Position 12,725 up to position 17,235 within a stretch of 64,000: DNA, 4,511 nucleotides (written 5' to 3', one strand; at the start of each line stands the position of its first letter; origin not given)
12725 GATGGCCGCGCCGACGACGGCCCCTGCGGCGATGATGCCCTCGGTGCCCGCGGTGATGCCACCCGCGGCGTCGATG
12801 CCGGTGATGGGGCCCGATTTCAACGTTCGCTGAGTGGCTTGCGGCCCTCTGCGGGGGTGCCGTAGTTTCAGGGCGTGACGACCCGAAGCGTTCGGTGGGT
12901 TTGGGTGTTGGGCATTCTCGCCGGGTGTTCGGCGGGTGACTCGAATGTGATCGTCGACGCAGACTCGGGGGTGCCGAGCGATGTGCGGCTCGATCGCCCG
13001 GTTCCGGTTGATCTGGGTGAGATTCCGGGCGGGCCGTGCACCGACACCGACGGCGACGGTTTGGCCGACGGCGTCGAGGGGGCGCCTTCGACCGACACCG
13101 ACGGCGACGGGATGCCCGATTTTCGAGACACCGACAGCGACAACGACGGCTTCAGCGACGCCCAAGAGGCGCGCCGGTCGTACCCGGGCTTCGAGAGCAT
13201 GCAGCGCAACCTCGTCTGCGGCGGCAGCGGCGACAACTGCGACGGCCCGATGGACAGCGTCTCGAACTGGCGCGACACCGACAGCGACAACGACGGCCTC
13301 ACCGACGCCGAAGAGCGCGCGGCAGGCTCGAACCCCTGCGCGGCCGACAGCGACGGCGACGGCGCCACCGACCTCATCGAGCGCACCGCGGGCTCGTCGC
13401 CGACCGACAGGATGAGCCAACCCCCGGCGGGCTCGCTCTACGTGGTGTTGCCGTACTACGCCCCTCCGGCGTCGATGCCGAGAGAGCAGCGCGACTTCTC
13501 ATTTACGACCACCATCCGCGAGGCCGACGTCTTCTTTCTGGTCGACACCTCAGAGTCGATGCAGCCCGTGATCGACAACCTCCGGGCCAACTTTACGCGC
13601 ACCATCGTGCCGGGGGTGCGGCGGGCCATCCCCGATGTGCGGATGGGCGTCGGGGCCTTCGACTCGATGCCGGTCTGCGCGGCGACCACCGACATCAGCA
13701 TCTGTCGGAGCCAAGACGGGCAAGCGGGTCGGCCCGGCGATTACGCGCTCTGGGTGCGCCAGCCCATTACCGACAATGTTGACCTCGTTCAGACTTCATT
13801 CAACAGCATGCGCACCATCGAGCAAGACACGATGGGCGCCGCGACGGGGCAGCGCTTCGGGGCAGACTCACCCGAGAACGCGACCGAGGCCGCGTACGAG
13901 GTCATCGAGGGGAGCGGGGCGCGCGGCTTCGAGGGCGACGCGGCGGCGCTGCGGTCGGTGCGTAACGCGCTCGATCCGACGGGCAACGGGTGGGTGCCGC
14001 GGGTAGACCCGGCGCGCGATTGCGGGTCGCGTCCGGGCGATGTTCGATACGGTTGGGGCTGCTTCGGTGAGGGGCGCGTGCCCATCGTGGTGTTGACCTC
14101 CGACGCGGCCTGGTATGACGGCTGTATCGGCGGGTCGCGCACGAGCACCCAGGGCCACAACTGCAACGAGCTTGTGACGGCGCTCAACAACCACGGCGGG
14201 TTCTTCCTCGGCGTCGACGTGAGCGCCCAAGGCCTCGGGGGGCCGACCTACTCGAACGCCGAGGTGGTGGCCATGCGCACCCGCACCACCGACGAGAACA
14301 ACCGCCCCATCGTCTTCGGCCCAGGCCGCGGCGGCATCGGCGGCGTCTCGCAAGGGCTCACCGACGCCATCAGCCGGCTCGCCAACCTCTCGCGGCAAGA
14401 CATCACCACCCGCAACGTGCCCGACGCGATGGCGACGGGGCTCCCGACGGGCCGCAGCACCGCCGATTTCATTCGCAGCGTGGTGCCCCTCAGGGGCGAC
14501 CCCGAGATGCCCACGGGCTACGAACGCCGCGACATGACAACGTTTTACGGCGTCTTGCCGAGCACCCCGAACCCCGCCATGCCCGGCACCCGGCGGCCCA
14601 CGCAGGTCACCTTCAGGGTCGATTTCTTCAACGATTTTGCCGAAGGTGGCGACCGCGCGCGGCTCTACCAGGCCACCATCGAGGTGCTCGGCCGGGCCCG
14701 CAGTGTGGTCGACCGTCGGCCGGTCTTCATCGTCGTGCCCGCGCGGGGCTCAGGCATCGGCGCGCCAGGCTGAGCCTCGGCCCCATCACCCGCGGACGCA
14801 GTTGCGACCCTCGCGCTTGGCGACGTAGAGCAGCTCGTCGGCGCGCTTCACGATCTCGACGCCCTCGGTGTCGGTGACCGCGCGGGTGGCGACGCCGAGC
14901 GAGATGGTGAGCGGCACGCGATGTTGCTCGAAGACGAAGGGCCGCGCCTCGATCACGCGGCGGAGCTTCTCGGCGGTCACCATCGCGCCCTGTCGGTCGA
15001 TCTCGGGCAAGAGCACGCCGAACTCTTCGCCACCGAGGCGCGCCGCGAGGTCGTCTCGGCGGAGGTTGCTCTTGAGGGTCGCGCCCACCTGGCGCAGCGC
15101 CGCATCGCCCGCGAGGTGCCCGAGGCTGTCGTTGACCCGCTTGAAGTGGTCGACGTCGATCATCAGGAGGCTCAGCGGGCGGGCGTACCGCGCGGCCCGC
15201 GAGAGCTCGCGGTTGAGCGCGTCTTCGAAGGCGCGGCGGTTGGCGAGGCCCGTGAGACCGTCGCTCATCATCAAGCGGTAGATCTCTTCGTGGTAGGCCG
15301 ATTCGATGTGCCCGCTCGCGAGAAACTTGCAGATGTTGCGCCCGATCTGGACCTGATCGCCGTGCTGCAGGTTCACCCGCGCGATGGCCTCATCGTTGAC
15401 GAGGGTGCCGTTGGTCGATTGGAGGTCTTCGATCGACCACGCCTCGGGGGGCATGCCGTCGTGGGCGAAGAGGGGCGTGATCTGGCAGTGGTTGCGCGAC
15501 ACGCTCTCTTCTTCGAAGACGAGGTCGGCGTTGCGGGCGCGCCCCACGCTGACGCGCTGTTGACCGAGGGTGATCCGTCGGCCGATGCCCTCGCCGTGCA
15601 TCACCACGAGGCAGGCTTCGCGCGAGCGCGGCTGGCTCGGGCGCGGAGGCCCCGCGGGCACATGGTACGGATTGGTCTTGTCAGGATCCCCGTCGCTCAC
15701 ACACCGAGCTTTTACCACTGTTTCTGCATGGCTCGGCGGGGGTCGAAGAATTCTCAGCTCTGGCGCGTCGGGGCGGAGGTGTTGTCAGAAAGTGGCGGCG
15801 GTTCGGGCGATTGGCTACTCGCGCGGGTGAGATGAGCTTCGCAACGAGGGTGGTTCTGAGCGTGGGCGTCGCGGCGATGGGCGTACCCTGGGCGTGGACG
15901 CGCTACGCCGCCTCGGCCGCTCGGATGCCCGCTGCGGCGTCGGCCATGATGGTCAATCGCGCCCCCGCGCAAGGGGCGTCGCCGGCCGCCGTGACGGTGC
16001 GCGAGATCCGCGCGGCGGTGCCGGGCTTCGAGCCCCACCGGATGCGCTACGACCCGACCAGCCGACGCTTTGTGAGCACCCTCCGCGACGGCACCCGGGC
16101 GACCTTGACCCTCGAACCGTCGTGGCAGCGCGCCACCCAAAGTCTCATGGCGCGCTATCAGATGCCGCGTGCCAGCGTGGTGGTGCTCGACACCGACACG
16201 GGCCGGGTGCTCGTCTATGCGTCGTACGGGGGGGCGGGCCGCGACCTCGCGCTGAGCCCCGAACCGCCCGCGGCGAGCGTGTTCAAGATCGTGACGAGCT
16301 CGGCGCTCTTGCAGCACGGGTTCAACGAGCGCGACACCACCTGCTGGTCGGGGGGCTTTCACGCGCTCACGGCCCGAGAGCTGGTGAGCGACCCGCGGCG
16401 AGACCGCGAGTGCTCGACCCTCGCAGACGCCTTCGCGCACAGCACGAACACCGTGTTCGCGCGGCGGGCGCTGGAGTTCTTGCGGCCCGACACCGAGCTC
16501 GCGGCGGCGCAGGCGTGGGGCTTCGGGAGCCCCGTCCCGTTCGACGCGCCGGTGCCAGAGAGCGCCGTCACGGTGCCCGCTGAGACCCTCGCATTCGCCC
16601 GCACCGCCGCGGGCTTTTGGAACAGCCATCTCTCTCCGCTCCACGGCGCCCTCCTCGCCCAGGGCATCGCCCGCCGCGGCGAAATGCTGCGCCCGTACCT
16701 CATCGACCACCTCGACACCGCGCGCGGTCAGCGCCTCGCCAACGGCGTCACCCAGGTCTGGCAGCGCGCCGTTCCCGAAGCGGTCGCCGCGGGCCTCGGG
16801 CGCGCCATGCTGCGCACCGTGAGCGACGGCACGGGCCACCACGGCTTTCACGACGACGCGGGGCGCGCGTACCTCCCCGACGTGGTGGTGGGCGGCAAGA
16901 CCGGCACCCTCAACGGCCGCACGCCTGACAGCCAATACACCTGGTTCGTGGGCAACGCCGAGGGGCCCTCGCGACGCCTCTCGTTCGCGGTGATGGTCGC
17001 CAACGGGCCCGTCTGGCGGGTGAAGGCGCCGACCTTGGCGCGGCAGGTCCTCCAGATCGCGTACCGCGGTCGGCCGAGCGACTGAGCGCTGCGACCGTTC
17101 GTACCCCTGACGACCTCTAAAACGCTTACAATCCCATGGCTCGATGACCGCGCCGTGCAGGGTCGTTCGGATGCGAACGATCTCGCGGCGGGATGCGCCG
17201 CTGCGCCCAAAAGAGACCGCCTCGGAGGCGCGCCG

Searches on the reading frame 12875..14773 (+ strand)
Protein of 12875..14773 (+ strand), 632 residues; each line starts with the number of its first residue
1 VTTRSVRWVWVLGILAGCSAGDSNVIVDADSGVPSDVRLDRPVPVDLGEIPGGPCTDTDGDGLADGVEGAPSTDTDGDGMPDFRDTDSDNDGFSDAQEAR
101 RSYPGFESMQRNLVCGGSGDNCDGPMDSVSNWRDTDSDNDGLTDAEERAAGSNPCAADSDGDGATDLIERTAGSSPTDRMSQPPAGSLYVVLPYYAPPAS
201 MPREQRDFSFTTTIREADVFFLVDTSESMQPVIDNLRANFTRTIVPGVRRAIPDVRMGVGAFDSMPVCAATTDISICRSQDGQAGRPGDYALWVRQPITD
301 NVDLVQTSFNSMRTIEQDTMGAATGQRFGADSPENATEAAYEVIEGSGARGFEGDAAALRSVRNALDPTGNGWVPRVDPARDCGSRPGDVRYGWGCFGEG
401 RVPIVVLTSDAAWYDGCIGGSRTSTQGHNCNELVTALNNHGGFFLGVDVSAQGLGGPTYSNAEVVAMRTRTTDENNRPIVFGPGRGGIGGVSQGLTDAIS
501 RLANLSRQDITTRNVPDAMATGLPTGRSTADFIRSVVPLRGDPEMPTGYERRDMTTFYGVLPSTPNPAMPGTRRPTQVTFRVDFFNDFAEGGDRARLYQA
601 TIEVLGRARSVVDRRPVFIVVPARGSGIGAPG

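Call 80: search_protein_families(library=pfam, proteins=[window:12875-14773:+], max_evalue=0.00001)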
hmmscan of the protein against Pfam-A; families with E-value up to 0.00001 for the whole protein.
window:12875-14773:+ (632 aa): 1 family
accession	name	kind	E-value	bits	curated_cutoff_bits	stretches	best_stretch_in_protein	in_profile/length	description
PF18884.5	TSP3_bac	-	6.7e-18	64.6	25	1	136-154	1-19/22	Bacterial TSP3 repeat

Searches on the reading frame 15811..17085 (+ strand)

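Call 80: search_protein_families(library=pfam, proteins=[window:15811-17085:+], max_evalue=0.00001)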
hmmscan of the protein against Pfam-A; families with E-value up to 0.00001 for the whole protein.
window:15811-17085:+ (424 aa): 1 family
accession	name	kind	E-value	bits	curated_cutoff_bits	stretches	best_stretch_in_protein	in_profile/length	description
PF00905.27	Transpeptidase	-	3.1e-26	92.7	22.1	1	122-400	2-282/299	Penicillin binding protein transpeptidase domain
